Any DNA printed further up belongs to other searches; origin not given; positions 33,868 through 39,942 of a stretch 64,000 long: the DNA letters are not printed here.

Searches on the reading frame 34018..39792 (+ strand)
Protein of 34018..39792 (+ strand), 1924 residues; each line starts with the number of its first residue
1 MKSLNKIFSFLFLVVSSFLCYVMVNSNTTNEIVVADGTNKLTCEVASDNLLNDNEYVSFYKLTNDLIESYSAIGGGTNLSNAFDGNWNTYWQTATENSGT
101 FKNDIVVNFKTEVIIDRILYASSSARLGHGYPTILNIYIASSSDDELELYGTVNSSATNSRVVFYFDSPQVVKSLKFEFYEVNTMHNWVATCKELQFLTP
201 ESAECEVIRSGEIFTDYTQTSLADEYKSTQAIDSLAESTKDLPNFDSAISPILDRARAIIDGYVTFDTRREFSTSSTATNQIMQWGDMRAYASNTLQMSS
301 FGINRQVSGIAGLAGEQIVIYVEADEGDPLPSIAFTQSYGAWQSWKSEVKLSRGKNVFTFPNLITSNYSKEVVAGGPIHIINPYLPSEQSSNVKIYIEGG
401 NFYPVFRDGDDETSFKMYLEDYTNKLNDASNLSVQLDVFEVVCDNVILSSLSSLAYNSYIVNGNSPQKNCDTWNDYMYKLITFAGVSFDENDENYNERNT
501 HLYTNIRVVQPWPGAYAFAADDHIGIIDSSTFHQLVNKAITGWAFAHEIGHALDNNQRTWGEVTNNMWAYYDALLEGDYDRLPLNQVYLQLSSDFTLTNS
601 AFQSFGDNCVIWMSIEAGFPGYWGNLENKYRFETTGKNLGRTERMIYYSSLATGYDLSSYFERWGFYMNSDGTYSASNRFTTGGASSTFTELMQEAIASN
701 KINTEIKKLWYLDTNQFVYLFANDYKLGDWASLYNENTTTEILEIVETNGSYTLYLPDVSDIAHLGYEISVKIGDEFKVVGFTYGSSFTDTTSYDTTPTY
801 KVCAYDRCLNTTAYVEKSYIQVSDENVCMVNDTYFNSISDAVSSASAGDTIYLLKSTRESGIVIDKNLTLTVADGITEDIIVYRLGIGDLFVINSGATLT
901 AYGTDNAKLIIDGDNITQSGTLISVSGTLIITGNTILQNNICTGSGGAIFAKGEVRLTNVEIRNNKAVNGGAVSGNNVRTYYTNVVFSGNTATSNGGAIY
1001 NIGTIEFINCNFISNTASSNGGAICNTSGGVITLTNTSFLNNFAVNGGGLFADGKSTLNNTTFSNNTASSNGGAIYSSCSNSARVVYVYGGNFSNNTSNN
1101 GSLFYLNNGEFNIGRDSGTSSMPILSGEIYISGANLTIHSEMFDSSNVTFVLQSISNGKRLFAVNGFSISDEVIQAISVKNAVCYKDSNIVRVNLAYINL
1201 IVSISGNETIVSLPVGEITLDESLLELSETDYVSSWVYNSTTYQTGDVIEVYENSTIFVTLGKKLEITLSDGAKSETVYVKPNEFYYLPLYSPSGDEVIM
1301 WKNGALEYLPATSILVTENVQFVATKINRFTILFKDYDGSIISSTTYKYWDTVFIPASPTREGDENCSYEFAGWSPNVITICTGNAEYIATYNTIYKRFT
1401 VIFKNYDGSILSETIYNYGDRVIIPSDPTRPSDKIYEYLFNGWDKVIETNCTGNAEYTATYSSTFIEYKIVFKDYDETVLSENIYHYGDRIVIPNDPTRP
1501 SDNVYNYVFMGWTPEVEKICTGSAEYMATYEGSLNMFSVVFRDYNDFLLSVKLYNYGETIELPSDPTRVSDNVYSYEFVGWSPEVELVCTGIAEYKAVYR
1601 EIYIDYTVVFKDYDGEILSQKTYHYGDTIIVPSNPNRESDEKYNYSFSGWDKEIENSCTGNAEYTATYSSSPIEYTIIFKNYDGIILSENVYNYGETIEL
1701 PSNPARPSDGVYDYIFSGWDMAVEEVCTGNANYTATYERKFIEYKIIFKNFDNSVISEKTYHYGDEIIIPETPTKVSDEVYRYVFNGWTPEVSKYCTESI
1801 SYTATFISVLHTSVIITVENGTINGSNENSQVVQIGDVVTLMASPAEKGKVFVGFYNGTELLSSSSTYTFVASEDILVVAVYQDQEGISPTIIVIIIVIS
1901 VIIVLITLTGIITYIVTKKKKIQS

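Call 68: search_protein_families(library=pfam, proteins=[window:34018-39792:+], max_evalue=0.00001)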
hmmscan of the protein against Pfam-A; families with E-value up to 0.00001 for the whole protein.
window:34018-39792:+ (1924 aa): 4 families
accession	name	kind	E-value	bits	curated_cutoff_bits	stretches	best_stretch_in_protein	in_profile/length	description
PF09479.16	Flg_new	-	5.7e-22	78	27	0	1606-1662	1-52/65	Listeria-Bacteroides repeat domain (List_Bact_rpt)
PF02415.23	Chlam_PMP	-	8.3e-11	41.4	20.6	0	1060-1078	1-19/19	Chlamydia polymorphic membrane protein (Chlamydia_PMP) repeat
PF13402.12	Peptidase_M60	-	3.4e-08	33.8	25.8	1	461-665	50-275/275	Peptidase M60, enhancin and enhancin-like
PF00754.31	F5_F8_type_C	-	6.8e-07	29.9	28.2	1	71-189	6-122/127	F5/8 type C domain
